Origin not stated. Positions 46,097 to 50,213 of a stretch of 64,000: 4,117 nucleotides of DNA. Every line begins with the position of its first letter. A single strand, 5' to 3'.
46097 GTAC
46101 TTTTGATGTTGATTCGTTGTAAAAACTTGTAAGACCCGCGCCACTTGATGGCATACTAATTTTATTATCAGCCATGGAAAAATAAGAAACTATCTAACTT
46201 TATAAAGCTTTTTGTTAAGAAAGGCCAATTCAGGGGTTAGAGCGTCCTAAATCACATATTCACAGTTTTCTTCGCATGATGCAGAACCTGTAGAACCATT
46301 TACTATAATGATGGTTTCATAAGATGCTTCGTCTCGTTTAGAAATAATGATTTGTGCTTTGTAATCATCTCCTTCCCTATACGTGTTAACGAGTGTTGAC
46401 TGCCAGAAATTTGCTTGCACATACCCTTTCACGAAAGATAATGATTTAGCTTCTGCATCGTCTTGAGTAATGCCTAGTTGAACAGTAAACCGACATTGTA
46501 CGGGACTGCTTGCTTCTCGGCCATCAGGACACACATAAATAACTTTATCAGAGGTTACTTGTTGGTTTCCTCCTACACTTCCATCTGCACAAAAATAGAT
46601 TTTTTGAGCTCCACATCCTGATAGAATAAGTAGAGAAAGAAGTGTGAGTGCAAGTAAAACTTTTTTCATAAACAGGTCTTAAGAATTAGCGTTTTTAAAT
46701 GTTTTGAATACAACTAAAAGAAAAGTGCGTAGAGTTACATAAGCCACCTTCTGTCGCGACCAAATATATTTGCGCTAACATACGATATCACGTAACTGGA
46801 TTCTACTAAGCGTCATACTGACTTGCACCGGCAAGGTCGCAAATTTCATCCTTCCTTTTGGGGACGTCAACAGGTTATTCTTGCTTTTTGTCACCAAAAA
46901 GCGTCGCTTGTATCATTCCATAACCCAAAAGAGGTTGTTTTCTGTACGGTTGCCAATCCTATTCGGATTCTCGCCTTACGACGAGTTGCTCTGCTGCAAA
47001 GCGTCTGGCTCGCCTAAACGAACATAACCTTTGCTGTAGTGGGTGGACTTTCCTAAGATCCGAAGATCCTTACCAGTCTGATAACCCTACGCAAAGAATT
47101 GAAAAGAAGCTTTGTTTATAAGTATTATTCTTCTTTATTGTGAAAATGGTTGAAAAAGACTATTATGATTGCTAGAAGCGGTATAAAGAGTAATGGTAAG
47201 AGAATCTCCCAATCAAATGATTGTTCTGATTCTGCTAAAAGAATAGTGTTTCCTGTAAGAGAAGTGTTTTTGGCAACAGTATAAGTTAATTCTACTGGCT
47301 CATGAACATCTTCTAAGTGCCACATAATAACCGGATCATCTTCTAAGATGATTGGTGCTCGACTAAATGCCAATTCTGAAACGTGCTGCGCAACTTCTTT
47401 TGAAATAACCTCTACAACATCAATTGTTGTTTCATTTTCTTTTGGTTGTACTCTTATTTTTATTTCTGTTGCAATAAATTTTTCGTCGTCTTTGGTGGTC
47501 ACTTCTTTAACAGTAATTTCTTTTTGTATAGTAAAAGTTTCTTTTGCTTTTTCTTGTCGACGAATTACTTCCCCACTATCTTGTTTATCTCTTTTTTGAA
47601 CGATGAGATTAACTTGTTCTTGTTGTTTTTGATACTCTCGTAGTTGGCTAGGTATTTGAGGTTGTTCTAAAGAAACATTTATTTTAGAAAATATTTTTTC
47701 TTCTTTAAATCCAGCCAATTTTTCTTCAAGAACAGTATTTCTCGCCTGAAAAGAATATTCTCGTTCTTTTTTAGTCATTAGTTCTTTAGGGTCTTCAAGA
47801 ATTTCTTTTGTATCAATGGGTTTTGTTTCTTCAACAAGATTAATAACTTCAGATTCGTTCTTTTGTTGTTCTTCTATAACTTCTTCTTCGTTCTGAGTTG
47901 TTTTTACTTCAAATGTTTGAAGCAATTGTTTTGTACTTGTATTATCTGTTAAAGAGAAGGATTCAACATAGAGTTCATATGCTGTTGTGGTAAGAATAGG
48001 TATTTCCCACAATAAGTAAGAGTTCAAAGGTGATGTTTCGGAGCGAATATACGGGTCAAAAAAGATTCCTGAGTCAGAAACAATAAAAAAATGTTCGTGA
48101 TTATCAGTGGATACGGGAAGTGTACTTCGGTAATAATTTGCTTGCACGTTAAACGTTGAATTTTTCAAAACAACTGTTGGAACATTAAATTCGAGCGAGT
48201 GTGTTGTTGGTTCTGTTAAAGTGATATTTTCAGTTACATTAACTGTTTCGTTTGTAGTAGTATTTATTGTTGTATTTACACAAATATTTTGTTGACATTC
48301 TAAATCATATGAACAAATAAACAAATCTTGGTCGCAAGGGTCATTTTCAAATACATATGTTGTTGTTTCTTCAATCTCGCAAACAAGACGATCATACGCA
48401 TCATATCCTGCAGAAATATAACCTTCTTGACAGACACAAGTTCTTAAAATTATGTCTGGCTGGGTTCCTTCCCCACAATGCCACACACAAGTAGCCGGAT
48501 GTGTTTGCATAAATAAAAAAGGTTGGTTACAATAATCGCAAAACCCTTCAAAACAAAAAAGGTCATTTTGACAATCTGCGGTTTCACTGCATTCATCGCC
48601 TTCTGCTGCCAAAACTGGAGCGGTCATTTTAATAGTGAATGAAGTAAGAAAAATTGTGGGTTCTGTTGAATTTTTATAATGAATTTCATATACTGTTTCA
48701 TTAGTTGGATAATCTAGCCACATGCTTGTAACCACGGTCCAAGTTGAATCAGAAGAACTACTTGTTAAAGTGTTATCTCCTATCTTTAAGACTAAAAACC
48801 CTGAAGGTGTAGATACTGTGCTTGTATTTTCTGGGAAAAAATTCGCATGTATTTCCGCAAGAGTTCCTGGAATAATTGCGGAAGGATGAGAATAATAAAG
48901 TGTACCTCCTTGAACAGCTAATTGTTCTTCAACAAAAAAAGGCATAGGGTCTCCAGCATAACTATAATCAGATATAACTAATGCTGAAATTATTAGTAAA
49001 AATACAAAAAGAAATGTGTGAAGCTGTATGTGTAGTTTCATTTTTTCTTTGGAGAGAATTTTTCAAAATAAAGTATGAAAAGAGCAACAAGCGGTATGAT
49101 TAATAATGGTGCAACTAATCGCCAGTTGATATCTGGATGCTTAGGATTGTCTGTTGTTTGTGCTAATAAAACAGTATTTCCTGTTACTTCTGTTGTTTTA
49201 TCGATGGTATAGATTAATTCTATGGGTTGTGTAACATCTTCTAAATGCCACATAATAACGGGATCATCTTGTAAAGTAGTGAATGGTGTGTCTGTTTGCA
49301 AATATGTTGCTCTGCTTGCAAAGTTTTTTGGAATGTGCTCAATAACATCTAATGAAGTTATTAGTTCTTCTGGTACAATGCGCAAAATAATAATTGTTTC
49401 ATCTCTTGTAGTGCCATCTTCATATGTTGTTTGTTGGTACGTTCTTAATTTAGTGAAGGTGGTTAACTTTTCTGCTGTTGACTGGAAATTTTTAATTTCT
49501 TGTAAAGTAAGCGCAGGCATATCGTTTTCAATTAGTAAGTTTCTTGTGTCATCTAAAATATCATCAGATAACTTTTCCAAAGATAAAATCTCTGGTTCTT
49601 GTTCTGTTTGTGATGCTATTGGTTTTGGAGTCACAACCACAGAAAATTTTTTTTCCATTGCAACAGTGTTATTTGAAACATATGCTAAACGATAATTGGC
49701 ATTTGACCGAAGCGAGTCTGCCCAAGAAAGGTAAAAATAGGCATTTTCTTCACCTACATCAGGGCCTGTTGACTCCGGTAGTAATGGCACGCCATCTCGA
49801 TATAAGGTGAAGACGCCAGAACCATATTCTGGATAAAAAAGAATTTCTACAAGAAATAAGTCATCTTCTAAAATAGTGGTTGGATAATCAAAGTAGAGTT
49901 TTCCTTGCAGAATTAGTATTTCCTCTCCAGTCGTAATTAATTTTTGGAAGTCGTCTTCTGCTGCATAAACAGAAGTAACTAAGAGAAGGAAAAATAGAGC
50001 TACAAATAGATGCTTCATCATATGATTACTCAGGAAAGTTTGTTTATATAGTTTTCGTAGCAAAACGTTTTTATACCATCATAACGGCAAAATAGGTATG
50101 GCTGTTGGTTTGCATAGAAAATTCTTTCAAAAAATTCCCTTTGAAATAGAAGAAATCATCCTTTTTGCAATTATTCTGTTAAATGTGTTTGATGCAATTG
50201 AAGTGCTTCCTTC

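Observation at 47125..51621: Two adjacent surface-protein paralogs share a C-terminal motif + TM helix + basic tail (a candidate sorting signal) next to a large polytopic membrane protein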

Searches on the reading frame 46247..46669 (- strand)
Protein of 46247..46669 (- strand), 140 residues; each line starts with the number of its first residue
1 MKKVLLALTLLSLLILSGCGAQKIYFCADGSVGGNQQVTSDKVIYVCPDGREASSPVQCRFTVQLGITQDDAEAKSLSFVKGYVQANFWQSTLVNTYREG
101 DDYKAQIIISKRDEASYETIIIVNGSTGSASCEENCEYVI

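Call 4: search_protein_families(library=pfam, proteins=[window:46247-46669:-], max_evalue=1)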
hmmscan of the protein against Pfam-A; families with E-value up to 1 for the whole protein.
window:46247-46669:- (140 aa): 2 families
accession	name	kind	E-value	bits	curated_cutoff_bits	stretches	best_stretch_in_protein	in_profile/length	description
PF21601.3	GldM_2nd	-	0.0049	17.8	24.4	1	95-127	19-50/98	GldM second domain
PF08139.17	LPAM_1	-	0.19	12.7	20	1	1-19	1-17/18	Prokaryotic membrane lipoprotein lipid attachment site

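Call 5: search_protein_families(library=ncbifam, proteins=[window:46247-46669:-], max_evalue=1)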
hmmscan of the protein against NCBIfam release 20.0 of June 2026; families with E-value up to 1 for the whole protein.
window:46247-46669:- (140 aa): 5 families
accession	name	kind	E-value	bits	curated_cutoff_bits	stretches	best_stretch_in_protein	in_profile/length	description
NF047408.1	SA0632_fam_LP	equivalog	0.018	14.6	70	1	1-21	1-20/68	SA0632 family lipoprotein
NF058647.1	lipo_LytA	equivalog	0.056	13.7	110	1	1-23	1-22/107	acidic lipoprotein LytA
NF052321.1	LP_Lmo2079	subfamily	0.15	11.3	150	1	1-27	1-29/354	Lmo2079 family surface lipoprotein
NF047847.2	SS_mature_LptM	equivalog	0.16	12.1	27.7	1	1-20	1-21/31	LPS translocon maturation chaperone LptM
NF033216.1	lipo_YgdI_YgdR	subfamily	0.27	11.2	42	1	2-30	2-30/71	YgdI/YgdR family lipoprotein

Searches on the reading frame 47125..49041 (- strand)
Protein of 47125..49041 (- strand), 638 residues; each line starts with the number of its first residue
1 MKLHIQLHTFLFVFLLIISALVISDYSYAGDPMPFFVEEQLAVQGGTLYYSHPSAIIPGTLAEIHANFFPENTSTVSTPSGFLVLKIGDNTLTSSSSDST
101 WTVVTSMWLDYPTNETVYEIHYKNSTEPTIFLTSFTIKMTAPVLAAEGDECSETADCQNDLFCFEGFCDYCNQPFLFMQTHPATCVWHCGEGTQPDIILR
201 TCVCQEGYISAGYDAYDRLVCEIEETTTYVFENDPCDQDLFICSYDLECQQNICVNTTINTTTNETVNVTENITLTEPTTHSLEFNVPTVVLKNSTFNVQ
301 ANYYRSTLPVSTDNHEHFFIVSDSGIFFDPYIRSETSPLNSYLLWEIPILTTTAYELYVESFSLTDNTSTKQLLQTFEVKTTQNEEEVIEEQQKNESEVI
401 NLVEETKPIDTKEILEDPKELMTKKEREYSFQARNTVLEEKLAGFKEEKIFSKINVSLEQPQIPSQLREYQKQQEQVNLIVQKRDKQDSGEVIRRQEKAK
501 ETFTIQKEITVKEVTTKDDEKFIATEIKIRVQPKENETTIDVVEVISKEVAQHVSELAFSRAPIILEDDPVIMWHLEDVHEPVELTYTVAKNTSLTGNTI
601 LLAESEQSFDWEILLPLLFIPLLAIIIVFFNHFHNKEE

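Call 4: search_protein_families(library=pfam, proteins=[window:47125-49041:-], max_evalue=1)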
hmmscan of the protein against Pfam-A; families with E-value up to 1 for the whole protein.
window:47125-49041:- (638 aa): 2 families
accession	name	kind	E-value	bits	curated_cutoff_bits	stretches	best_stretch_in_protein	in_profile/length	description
PF03426.20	CBM_15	-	0.019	15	22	1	469-549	64-142/166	Carbohydrate binding domain (family 15)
PF16578.11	IL17R_fnIII_D2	-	0.043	14.7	29.7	1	324-384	1-61/105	Interleukin 17 receptor D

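Call 5: search_protein_families(library=ncbifam, proteins=[window:47125-49041:-], max_evalue=1)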
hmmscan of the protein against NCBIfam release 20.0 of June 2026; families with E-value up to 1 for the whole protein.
window:47125-49041:- (638 aa): 0 families

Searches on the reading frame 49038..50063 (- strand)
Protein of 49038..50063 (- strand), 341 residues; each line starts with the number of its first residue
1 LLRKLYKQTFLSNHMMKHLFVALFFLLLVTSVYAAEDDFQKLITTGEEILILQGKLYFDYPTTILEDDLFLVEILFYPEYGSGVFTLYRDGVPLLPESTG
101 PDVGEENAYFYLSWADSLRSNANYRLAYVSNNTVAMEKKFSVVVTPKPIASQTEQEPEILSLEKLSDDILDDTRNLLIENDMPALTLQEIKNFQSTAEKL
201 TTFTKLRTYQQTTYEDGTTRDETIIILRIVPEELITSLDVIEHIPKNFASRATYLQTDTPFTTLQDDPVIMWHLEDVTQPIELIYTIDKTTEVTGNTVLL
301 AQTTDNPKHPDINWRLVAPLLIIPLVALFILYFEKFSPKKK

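Call 4: search_protein_families(library=pfam, proteins=[window:49038-50063:-], max_evalue=1)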
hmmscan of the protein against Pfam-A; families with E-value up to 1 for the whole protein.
window:49038-50063:- (341 aa): 0 families

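Call 5: search_protein_families(library=ncbifam, proteins=[window:49038-50063:-], max_evalue=1)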
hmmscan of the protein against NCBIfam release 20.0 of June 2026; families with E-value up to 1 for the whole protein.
window:49038-50063:- (341 aa): 0 families

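Call 36: predict_structure(alignment_id=A2)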
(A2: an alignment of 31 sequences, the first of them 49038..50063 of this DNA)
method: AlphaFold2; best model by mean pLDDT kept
length: 341 residues; sequences in the alignment: 31
mean_pLDDT: 90.6   pTM: 0.70
mean pLDDT of the five models: 90.6, 89.9, 89.2, 87.8, 87.7
residues with pLDDT >= 90: 264; 70-90: 50; 50-70: 26; < 50: 1
segments of 3 or more residues with pLDDT < 50: none
pLDDT, mean of each block of 10 residues (from residue 1): 71 85 89 71 94 95 96 93 93 87 64 94 97 96 97 97 95 97 94 97 98 96 98 97 95 92 95 97 96 95 69 78 95 84 54
secondary structure, 60 per line:
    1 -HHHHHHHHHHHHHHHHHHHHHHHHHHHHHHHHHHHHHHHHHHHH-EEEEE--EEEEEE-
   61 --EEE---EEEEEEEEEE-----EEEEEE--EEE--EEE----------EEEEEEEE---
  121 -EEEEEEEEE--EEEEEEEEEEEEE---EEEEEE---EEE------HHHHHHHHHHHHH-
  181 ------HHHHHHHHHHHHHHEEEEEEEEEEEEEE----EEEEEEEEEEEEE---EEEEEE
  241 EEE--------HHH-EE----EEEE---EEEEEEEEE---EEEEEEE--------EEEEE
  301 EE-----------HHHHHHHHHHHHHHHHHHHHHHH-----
elements in order: H2-45 E47-51 E54-59 E63-65 E69-78 E84-89 E92-94 E97-99 E110-117 E122-130 E133-145 E149-154 E158-160 H167-179 H187-200 E201-214 E219-231 E235-243 E262-265 E269-277 E281-287 E296-302 H314-336

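Call 40: fold_search(model_id=the predicted structure, library=pdb)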
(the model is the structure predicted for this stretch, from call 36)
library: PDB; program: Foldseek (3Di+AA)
matches with E <= 10: 1262; with E <= 0.001: 31
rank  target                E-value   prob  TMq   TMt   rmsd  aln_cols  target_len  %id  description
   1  7akk_E                4.1e-06  1.00  0.19  0.14  20.1       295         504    9  Structure of a complement factor-receptor complex (released 2022-04-13)
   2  1wcq_A                3.0e-05  0.98  0.17  0.11  19.0       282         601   10  Mutagenesis of the Nucleophilic Tyrosine in a Bacterial Sialidase to Phenylalanine. (released 2005-10-12)
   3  6bqm                  4.4e-05  0.99  0.19  0.15  14.8       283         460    8  Secreted serine protease VesC from Vibrio cholerae (released 2018-11-28)
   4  5ftx                  5.7e-05  1.00  0.18  0.11  17.6       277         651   10  Structure of surface layer protein SbsC, domains 4-9 (released 2017-02-22)
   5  9sv8_C                9.1e-05  0.89  0.15  0.15  19.7       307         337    8  Herpes simplex virus 2 delta28-73 glycoprotein C ectodomain in complex with C3b (released 2025-12-10)
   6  3pvm_B                9.6e-05  0.91  0.15  0.05  26.5       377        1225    7  Structure of Complement C5 in Complex with CVF (released 2011-01-19)
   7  9j5j_C                1.1e-04  0.97  0.17  0.18  18.2       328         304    7  Cryo-EM structure of BTN2A1-BTN3A1-BTN3A2 in complex with gdTCR (released 2025-05-21)
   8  4k94_C                1.6e-04  1.00  0.20  0.32  14.9       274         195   10  Crystal structure of KIT D4D5 fragment in complex with anti-Kit antibody Fab19 (released 2013-10-16)
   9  4ofy_D                1.9e-04  0.99  0.24  0.21  26.9       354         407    8  Crystal Structure of the Complex of SYG-1 D1-D2 and SYG-2 D1-D4 (released 2014-02-19)
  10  2c26                  2.0e-04  0.94  0.16  0.21  17.9       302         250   10  Structural basis for the promiscuous specificity of the carbohydrate- binding modules from the beta-sandwich super famil (released 2005-10-18)
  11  2e9w_A                2.4e-04  1.00  0.22  0.17  15.3       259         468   11  Crystal structure of the extracellular domain of Kit in complex with stem cell factor (SCF) (released 2007-08-07)
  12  9jqr_E                3.2e-04  0.92  0.17  0.13  22.2       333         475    8  Cryo-EM structure of the Vgamma9Vdelta2 TCR-engaged BTN3A1-BTN3A2-BTN2A1 complex (released 2025-06-18)
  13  4uj7                  3.4e-04  0.98  0.18  0.27  17.2       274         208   12  Structure of the S-layer protein SbsC, domains 5-6 (released 2016-04-27)
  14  3mj9_L                3.4e-04  0.84  0.16  0.22  14.4       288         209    9  Crystal structure of JAML in complex with the stimulatory antibody HL4E10 (released 2011-02-23)
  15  9rm3_D                3.6e-04  1.00  0.24  0.29  14.7       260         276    7  Crystal structure of human CD22 Ig domains 1-3 in complex with modified sialoside 17 (released 2026-01-28)
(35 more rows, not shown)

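Call 70: find_related_loci(query=A2, collection=metagenome_contigs, flank=10000)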
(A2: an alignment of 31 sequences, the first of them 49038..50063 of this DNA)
Query A2 (341 aa) in metagenome_contigs; peptide patterns used: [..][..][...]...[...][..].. (x = any residue, [..] = any of these).
43 stretches matched a pattern; 24 encode a relative of the query (tblastn E <= 1e-3); 24 distinct loci.
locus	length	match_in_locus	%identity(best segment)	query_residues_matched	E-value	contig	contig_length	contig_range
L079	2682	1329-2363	32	2-340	2e-40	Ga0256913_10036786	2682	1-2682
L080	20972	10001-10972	31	13-338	8e-36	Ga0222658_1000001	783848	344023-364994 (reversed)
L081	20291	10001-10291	34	217-290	3e-11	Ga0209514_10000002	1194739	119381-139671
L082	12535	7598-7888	34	217-290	3e-11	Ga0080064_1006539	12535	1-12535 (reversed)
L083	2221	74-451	31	221-340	3e-11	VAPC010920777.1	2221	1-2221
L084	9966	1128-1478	29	231-338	6e-8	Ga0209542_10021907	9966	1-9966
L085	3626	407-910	28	186-340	6e-8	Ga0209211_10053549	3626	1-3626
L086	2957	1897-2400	28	186-340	8e-8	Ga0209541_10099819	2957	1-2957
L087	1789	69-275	33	221-288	2e-7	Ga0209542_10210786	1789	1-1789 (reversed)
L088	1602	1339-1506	39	220-274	3e-7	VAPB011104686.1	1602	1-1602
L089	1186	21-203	36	236-294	3e-7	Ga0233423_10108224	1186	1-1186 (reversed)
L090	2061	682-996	30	169-274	5e-7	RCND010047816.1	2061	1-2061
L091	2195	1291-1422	41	237-280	2e-6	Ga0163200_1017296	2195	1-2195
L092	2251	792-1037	26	221-301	4e-6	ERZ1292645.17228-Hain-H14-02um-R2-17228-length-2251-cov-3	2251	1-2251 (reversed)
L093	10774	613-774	35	238-290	5e-6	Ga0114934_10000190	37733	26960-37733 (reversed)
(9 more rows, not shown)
